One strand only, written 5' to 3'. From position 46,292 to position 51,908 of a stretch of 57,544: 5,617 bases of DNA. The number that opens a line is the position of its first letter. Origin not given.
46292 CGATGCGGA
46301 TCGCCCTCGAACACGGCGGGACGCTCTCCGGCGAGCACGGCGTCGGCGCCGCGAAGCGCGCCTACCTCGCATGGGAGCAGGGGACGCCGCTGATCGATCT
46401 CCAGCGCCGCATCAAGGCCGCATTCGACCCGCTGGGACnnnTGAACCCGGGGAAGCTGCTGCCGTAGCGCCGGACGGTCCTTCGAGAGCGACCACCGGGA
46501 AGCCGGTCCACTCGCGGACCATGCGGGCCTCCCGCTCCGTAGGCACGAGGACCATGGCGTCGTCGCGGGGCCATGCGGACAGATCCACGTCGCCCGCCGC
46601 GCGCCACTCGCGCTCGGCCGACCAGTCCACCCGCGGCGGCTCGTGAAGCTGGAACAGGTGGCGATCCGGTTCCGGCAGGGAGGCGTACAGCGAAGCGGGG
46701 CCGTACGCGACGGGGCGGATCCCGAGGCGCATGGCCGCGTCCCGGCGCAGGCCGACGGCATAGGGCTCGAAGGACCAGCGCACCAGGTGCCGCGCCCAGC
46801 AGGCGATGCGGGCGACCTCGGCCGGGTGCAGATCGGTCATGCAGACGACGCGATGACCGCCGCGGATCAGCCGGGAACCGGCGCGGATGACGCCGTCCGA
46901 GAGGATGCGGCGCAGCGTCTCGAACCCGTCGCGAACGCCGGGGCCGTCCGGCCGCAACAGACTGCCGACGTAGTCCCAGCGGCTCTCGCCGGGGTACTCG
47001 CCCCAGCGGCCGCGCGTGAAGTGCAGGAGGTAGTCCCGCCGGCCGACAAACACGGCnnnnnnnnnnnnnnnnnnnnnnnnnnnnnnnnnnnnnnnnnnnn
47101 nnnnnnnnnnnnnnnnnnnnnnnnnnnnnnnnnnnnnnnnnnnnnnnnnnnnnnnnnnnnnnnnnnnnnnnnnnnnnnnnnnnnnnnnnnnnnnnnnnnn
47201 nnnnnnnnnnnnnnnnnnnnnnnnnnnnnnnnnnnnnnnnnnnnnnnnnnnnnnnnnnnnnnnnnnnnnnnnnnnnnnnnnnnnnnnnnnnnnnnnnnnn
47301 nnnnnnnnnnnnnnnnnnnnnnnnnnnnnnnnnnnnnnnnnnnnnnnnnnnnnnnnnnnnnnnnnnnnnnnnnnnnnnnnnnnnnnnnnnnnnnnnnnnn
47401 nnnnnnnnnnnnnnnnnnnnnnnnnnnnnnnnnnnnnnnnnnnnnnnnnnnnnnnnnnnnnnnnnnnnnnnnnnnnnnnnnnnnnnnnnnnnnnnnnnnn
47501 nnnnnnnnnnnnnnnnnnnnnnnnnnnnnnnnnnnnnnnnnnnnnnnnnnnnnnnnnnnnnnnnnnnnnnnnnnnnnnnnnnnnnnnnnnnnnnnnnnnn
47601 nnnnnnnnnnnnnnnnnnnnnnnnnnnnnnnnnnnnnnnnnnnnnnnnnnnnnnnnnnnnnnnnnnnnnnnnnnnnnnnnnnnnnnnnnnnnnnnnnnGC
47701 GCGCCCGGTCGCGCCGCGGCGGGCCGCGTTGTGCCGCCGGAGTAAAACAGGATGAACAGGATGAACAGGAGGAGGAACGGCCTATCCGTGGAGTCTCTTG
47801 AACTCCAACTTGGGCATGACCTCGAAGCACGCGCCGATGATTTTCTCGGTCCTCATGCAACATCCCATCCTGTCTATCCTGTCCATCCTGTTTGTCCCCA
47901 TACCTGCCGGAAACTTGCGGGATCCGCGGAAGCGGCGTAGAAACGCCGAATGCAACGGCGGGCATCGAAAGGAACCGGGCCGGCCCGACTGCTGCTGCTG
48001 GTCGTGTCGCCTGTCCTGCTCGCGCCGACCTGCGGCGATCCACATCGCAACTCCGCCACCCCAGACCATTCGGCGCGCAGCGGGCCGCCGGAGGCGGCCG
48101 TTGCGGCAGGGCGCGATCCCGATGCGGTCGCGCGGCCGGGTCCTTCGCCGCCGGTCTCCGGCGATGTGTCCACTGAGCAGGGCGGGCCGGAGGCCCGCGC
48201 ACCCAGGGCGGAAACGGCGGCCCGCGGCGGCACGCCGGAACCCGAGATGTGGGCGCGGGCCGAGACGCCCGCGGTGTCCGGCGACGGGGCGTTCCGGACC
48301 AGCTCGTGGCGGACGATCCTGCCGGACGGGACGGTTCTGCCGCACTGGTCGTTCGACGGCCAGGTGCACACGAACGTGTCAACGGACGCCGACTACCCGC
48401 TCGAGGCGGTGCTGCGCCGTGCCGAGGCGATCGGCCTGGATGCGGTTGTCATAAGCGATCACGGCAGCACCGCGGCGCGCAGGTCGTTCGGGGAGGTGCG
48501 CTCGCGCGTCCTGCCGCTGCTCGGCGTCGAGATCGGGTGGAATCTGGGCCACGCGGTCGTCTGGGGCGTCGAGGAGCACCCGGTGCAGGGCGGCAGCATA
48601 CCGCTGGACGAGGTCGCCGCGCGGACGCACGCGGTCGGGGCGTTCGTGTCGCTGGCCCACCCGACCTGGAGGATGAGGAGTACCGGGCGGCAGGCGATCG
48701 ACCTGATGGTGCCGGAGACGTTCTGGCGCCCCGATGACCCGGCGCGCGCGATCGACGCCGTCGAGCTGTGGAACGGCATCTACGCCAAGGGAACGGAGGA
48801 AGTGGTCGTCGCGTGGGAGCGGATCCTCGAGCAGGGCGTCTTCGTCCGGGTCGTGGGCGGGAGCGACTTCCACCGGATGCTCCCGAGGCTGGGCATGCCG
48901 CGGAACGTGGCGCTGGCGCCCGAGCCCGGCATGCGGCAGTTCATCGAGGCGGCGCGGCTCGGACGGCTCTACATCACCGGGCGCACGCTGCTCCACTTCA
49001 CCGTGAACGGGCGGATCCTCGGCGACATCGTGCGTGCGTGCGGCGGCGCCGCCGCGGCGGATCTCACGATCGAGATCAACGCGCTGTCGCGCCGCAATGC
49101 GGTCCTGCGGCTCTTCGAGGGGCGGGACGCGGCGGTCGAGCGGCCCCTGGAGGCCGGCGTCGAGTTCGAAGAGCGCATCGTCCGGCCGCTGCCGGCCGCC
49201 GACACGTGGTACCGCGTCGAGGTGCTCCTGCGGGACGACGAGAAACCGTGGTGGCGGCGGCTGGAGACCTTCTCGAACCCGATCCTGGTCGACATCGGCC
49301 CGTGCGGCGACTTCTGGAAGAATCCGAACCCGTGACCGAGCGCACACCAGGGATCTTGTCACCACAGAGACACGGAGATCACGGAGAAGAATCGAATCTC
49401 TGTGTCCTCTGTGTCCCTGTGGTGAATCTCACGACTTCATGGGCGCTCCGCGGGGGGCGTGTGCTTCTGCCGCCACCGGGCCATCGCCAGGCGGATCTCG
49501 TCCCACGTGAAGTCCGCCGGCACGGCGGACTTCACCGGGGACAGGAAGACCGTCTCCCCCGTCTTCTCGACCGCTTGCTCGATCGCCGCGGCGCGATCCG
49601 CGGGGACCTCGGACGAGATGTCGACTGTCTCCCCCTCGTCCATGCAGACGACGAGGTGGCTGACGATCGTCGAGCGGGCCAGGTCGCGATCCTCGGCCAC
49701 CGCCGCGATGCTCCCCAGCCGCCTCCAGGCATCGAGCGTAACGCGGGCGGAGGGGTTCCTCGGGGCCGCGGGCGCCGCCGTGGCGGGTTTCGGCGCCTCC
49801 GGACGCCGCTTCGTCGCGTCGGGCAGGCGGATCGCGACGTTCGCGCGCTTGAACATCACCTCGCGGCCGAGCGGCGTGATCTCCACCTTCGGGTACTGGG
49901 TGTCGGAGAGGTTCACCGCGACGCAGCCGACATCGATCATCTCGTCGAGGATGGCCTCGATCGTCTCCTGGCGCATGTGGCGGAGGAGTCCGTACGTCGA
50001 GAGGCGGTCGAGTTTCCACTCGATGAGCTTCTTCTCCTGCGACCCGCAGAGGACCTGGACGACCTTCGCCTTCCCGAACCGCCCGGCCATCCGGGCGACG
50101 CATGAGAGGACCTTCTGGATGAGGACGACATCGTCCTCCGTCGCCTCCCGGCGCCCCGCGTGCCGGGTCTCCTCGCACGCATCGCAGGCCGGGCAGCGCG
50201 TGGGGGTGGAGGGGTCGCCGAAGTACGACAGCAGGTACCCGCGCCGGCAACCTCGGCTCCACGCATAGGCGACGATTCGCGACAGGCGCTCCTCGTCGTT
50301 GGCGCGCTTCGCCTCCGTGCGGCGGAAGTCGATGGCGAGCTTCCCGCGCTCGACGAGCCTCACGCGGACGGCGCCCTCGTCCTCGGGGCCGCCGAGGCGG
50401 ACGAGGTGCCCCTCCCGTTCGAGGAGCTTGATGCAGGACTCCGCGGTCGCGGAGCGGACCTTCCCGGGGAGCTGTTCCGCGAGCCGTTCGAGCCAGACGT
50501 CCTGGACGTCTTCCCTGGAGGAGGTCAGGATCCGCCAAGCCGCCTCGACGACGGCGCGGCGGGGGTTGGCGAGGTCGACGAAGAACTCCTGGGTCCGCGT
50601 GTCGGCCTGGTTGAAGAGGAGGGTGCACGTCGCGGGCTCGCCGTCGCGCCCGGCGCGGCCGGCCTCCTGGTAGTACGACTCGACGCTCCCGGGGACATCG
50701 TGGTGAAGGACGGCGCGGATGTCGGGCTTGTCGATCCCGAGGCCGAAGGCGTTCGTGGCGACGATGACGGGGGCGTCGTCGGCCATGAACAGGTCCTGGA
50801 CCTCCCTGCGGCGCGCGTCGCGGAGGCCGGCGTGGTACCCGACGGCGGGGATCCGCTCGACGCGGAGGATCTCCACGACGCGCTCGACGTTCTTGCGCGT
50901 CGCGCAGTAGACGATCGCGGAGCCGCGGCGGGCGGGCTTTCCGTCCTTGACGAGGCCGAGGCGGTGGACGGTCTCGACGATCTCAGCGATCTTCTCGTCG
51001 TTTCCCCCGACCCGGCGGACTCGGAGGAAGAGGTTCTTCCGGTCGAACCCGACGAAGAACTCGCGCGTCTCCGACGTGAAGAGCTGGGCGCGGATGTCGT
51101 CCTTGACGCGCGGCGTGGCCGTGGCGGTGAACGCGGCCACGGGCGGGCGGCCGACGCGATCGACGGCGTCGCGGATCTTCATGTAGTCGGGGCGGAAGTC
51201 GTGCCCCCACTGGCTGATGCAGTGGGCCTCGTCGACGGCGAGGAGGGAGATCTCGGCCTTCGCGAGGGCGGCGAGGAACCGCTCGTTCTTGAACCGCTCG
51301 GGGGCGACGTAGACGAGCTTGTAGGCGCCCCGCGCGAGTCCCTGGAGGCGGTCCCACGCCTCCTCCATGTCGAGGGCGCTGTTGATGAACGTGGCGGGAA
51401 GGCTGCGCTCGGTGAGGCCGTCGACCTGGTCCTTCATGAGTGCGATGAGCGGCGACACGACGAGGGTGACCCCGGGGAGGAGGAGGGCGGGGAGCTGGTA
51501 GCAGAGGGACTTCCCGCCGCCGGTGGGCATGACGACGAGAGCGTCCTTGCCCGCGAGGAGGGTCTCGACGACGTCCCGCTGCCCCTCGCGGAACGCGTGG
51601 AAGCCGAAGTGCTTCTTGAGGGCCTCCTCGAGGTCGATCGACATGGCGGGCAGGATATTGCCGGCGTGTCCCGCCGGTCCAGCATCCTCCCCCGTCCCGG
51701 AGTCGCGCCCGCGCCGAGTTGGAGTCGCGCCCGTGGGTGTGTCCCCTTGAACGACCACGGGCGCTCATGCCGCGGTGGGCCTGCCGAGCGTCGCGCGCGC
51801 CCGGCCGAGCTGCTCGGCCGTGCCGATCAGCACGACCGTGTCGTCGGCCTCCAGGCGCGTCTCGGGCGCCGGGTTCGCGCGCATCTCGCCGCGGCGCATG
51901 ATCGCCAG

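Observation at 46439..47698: DprA(SLOG)-like domain fused to an AbiGi-like domain through a repeat-encoded linker: candidate single-gene abortive-infection/defence protein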

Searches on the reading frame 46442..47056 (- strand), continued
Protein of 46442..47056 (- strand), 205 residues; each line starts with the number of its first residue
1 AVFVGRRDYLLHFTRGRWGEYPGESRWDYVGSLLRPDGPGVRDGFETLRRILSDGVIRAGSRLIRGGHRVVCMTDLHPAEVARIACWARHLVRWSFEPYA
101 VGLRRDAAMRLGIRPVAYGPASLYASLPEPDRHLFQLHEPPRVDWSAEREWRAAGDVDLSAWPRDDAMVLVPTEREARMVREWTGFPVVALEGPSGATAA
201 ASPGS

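Call 83: find_related_loci(query=A4, collection=viral_contigs, flank=5000)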
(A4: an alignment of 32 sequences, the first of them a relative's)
Query A4 (200 aa) in viral_contigs; peptide patterns used: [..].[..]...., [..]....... (x = any residue, [..] = any of these).
60 stretches matched a pattern; 40 encode a relative of the query (tblastn E <= 1e-3); 40 distinct loci.
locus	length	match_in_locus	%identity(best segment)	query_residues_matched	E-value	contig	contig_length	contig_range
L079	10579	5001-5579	33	5-197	1e-24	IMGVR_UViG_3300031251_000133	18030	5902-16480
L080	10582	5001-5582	33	4-197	2e-24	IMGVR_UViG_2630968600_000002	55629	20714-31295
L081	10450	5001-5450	38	5-158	2e-24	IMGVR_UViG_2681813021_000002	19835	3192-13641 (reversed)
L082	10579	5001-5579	31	5-197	3e-23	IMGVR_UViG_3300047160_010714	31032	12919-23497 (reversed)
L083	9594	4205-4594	38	43-158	4e-23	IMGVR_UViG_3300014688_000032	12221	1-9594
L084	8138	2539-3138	32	6-197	7e-23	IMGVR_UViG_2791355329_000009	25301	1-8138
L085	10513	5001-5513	33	4-167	2e-22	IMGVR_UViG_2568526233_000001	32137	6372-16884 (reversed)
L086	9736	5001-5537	34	36-198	8e-22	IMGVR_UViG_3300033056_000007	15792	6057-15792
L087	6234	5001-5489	37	49-196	3e-21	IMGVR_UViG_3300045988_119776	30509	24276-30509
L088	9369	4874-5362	37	49-196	3e-21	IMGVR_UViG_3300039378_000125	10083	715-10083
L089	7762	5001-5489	37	49-196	3e-21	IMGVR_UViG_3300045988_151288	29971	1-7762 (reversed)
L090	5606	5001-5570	31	5-180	3e-21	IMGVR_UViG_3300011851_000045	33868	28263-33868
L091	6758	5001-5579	33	6-197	4e-21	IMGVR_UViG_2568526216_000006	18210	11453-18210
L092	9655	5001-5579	33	6-197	5e-21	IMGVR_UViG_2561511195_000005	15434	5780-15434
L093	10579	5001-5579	33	6-197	5e-21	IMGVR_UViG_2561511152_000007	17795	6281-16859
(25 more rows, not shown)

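Call 84: find_related_loci(query=A2, collection=viral_contigs, flank=5000)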
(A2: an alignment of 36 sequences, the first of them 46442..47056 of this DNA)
Query A2 (205 aa) in viral_contigs; peptide patterns used: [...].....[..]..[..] (x = any residue, [..] = any of these).
5 stretches matched a pattern, but none encodes a relative of the query by tblastn (E <= 1e-3).

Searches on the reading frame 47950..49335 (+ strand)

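Call 19: search_protein_families(library=pfam, proteins=[window:47950-49335:+], max_evalue=0.001)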
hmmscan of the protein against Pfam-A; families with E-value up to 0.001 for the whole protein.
window:47950-49335:+ (461 aa): 1 family
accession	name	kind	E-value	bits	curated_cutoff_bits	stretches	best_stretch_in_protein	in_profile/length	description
PF02811.25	PHP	-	4e-06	27.7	26.4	1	137-198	2-66/164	PHP domain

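Call 86: search_protein_families(library=padloc, proteins=[window:47950-49335:+], max_evalue=0.001)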
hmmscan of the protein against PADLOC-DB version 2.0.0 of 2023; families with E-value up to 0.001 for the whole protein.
window:47950-49335:+ (461 aa): 0 families

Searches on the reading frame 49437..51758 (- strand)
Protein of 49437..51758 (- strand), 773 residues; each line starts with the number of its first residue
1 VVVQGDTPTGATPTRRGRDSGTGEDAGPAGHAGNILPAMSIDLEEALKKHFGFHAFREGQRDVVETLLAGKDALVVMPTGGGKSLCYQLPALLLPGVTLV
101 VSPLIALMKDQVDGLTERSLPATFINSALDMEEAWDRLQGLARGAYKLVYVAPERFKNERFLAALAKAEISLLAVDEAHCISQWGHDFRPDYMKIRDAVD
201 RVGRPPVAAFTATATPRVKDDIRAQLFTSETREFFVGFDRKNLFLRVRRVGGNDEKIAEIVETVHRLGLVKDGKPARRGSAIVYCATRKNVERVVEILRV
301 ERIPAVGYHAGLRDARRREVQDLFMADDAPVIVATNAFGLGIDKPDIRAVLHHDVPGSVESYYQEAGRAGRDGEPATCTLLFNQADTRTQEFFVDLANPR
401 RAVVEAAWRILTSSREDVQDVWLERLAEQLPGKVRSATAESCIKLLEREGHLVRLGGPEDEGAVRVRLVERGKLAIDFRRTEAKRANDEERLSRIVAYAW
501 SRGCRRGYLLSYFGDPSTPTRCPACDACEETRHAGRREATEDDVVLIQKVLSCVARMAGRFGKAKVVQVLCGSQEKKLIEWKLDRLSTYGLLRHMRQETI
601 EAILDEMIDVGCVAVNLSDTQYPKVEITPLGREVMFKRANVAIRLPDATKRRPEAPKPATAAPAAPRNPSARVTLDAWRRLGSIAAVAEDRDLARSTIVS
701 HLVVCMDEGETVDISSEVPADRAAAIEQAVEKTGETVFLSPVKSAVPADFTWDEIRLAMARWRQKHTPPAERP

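Call 19: search_protein_families(library=pfam, proteins=[window:49437-51758:-], max_evalue=0.001)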
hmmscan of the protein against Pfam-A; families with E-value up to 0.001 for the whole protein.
window:49437-51758:- (773 aa): 5 families
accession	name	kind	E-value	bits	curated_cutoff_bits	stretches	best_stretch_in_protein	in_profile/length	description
PF00270.35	DEAD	-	4.1e-25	88.9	26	1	58-219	2-165/167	DEAD/DEAH box helicase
PF09382.16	RQC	-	4.5e-24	84.9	23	1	541-650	5-112/114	RQC domain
PF14493.12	HTH_40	-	1.3e-19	70.7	27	1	670-759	1-89/89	Helix-turn-helix domain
PF00271.37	Helicase_C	-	4.5e-19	69.2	23.5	1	274-373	11-110/110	Helicase conserved C-terminal domain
PF16124.10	RecQ_Zn_bind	-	2.7e-10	41.3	25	1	479-528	15-65/66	RecQ zinc-binding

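Call 86: search_protein_families(library=padloc, proteins=[window:49437-51758:-], max_evalue=0.001)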
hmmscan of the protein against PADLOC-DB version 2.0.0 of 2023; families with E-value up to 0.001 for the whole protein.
window:49437-51758:- (773 aa): 32 families (the best 25 are shown)
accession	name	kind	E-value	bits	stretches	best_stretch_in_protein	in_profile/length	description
PDLC02864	DpdF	-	4.5e-165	548.9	2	41-416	8-372/610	DpdF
PDLC02861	DpdF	-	1.6e-149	497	2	43-398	16-360/611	DpdF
PDLC02870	DpdF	-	3.2e-133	443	1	47-587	5-521/534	DpdF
PDLC03928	PsyrT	-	6.6e-114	379.6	1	42-533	7-481/689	-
PDLC02865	DpdF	-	4.2e-90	301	1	39-535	743-1217/1499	DpdF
PDLC02859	DpdF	-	1.7e-73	245.9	1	49-378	94-421/545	DpdF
PDLC02863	DpdF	-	3.3e-56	189.1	2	219-462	2-228/488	DpdF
PDLC01089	C3a193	-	4.6e-53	178.8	1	72-396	269-606/983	poss. alt. Cas3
PDLC02868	DpdF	-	1.2e-52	176.9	2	45-277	328-566/1078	DpdF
PDLC02872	DpdF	-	1.8e-41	140.6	1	48-435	149-558/859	DpdF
PDLC02855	DpdF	-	3.8e-40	135.9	1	54-388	138-485/825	DpdF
PDLC02857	DpdF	-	1.6e-34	117.2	1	53-408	175-561/911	DpdF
PDLC02867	DpdF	-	3.7e-31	106.2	1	43-393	124-489/855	DpdF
PDLC02862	DpdF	-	6.5e-27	91.8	1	58-385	120-466/811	DpdF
PDLC02858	DpdF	-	8.7e-23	78.7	1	56-383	152-475/504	DpdF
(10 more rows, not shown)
